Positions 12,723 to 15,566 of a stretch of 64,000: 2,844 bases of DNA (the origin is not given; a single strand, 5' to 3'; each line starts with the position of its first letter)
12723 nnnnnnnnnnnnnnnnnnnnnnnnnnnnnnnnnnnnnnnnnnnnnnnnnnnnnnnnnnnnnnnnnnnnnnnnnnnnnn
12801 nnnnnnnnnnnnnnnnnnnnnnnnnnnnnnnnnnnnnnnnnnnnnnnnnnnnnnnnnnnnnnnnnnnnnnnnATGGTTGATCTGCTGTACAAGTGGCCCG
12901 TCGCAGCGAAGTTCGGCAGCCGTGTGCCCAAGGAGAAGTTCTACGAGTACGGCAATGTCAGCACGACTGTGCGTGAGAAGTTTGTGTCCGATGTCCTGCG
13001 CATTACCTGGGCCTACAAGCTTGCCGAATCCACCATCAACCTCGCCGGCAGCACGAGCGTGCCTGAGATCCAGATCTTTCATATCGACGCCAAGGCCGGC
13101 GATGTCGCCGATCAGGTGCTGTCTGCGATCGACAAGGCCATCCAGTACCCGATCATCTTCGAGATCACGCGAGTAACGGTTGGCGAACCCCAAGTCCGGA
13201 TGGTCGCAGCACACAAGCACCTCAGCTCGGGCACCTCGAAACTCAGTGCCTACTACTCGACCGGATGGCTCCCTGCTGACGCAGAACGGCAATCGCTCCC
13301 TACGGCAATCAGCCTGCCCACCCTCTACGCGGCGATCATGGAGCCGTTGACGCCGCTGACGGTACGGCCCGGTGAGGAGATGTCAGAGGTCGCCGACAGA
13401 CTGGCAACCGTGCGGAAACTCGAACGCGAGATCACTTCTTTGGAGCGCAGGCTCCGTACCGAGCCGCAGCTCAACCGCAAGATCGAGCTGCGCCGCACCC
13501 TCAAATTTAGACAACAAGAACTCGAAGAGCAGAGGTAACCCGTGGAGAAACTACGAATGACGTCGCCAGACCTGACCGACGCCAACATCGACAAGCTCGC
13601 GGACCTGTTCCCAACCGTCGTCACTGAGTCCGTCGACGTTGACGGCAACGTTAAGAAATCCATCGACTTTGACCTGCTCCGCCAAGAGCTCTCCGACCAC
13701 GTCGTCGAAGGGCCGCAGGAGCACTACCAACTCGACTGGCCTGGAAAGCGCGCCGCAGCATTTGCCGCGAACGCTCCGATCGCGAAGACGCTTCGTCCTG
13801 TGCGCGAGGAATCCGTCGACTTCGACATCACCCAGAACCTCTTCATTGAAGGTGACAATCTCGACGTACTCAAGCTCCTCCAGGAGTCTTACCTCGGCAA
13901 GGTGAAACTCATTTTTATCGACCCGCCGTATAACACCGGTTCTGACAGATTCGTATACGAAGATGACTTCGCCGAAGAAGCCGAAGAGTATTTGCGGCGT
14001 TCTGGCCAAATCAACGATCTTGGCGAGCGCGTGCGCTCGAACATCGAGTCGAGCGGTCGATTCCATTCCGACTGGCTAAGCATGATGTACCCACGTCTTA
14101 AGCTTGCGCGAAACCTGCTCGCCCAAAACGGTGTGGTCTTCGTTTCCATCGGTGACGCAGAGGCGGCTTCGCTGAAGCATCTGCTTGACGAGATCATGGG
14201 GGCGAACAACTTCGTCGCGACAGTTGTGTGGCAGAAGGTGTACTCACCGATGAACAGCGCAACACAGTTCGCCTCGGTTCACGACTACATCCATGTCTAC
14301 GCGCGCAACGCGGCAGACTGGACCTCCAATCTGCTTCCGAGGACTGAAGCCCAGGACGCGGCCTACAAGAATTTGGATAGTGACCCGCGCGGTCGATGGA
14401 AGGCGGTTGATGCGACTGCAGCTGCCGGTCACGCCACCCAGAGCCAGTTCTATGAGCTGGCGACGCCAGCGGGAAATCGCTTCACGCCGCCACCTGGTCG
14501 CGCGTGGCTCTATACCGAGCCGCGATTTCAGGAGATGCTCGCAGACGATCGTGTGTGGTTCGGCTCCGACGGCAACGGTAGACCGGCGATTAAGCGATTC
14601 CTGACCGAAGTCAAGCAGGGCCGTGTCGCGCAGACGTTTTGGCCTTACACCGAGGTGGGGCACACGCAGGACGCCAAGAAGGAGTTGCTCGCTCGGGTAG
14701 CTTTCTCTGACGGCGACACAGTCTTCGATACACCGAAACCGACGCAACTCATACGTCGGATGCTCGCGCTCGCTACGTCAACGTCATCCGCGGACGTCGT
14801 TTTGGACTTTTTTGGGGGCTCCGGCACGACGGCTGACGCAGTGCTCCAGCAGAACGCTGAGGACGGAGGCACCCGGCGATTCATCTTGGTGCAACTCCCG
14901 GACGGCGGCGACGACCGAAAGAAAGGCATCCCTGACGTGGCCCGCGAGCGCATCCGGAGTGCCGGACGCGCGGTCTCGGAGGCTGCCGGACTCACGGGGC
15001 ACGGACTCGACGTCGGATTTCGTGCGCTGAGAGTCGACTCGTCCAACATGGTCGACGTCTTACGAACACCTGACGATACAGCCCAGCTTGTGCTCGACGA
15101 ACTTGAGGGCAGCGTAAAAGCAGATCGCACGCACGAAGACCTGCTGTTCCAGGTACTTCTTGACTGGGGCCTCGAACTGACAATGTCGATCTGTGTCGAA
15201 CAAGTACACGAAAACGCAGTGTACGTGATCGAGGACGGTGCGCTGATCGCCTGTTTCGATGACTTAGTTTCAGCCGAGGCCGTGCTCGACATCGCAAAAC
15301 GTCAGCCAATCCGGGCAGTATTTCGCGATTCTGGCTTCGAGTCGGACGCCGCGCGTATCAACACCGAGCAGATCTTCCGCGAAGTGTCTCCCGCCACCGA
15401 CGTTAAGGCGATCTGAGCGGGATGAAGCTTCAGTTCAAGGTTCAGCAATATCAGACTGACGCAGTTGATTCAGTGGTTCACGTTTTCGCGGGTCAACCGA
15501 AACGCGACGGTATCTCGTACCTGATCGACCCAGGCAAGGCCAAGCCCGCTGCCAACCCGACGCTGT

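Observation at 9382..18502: Five-gene coupled operon HTH - SNF2 - DUF4391 - Mod - Res: a type III R-M core with an uncharacterised SNF2/DUF4391 add-on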

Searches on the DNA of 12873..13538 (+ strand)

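Call 57: search_dna_similar(query=L084:3234-7256:+, collection=ecoli_genomes, mode=near, max_rows=12)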
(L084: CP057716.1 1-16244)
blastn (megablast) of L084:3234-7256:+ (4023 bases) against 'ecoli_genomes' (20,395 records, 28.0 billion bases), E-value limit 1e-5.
Records with a match: 10; places in all: 10; records where one place covers at least 80% of the query: 10.
Genomes with a match: 10 of 5426; with a place that covers at least 80% of the query: 10. Places per genome that has any: lowest 1, median 1, highest 1. On chromosomes: 1 places; on plasmids: 9.
Best place of each record, by identity: 95-99% 10.
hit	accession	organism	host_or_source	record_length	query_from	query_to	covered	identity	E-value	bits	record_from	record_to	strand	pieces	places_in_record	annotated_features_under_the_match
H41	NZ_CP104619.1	Escherichia coli strain AHM9C68I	chicken feces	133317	1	4023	100%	99.0%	0e+0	7203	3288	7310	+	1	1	helicase-related protein | DUF4391 domain-containing protein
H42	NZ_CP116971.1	Escherichia coli strain CUVM3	Sus scrofa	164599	1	4023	100%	98.8%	0e+0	7158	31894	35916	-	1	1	helicase-related protein | DUF4391 domain-containing protein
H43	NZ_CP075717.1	Escherichia coli strain CPww7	Sus scrofa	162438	1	4023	100%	98.8%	0e+0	7158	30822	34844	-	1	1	helicase-related protein | DUF4391 domain-containing protein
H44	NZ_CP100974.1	Escherichia coli strain ET300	Hoplobatrachus rugulosus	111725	1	4023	100%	98.6%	0e+0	7114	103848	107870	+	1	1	helicase-related protein | DUF4391 domain-containing protein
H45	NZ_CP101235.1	Escherichia coli strain EC21Z-137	Homo sapiens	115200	1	4023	100%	98.5%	0e+0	7092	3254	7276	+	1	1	helicase-related protein | DUF4391 domain-containing protein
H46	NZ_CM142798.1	Escherichia coli strain GPEC996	chicken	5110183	1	4023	100%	98.4%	0e+0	7081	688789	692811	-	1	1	helicase-related protein | DUF4391 domain-containing protein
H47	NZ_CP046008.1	Escherichia coli strain 1919D62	swine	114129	1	4023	100%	98.4%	0e+0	7064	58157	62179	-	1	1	helicase-related protein | DUF4391 domain-containing protein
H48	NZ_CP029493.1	Escherichia coli strain HS30-1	Homo sapiens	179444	1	4023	100%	97.6%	0e+0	6903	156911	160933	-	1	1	helicase-related protein | DUF4391 domain-containing protein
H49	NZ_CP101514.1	Escherichia coli strain HH194M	migratory bird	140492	1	4023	100%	97.6%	0e+0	6903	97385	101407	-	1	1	helicase-related protein | DUF4391 domain-containing protein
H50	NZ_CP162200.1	Escherichia coli strain STK39-3-E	Coriander, import product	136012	1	4023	100%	97.6%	0e+0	6903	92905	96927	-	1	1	helicase-related protein | DUF4391 domain-containing protein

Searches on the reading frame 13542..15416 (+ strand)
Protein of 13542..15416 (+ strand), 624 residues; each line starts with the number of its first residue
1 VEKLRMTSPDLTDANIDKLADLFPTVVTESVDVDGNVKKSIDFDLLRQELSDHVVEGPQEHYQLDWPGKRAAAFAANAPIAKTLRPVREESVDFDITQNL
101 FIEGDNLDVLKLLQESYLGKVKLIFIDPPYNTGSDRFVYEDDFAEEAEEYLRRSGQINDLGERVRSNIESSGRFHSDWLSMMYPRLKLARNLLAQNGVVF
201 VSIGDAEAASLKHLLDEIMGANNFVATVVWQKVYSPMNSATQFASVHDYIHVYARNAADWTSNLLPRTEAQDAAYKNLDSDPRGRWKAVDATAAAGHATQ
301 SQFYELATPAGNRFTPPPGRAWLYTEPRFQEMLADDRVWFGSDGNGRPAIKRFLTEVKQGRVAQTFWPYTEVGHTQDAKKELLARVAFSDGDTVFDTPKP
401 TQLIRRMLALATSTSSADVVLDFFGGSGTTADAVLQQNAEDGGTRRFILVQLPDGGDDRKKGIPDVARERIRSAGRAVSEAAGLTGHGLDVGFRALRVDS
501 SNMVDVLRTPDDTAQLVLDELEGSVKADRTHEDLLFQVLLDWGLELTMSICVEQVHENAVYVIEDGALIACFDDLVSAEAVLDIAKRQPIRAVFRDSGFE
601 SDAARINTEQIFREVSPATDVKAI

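Call 5: search_protein_families(library=pfam, proteins=[window:13542-15416:+], max_evalue=0.01)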
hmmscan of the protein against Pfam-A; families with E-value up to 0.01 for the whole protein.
window:13542-15416:+ (624 aa): 2 families
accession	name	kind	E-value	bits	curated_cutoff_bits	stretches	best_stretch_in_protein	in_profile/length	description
PF01555.25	N6_N4_Mtase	-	2.2e-34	119.8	26.7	1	121-439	1-204/221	DNA methylase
PF04882.17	Peroxin-3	-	0.0058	16.2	27.6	0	157-218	294-358/458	Peroxin-3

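Call 6: search_protein_families(library=padloc, proteins=[window:13542-15416:+], max_evalue=0.01)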
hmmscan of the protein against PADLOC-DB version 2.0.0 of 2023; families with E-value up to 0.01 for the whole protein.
window:13542-15416:+ (624 aa): 38 families (the best 25 are shown)
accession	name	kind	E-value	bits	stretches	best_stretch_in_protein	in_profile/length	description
PDLC03634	MTase_III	-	5.5e-212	704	1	1-623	2-620/621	Type III methyltransferase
PDLC03637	MTase_III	-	6.4e-123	409.1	1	12-500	47-506/513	Type III methyltransferase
PDLC03644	MTase_III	-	1.4e-104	348.8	1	64-454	4-383/542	Type III methyltransferase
PDLC03641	MTase_III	-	5.2e-104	347.1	1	15-501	18-500/657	Type III methyltransferase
PDLC03640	MTase_III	-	2.1e-74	249.1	2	93-255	38-198/654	Type III methyltransferase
PDLC03636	MTase_III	-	3.5e-73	245.3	2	175-454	93-395/575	Type III methyltransferase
PDLC03639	MTase_III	-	1.3e-50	170.4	3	331-487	350-516/639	Type III methyltransferase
PDLC03642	MTase_III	-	5.1e-48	162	2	171-450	132-395/528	Type III methyltransferase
PDLC03635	MTase_III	-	1.1e-42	144.6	3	175-259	265-352/708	Type III methyltransferase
PDLC03643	MTase_III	-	1e-39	135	1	182-454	1-268/465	Type III methyltransferase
PDLC03638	MTase_III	-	6e-39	132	2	175-431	428-650/816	Type III methyltransferase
PDLC03354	MTase_II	-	2.4e-35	120.3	1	62-433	25-357/425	Type II methyltransferase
PDLC03646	MTase_III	-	2e-31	106.7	3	175-265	518-603/1057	Type III methyltransferase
PDLC03300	MTase_II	-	3.8e-29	99.7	2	98-262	11-169/302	Type II methyltransferase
PDLC03278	MTase_II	-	1.9e-25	88.1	3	174-258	42-124/390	Type II methyltransferase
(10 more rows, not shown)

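Call 7: search_protein_families(library=ncbifam, proteins=[window:13542-15416:+], max_evalue=0.001)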
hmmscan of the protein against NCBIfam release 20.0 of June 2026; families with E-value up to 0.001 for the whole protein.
window:13542-15416:+ (624 aa): 2 families
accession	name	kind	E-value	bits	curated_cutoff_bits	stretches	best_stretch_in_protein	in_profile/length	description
NF008572.0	PRK11524.1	equivalog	8.3e-10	38.3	292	1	94-151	10-62/294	adenine-specific DNA-methyltransferase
NF050803.1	DnaMtaseCcrMCaul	equivalog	1.2e-08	34.2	830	1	385-433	176-222/350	adenine-specific DNA-methyltransferase CcrM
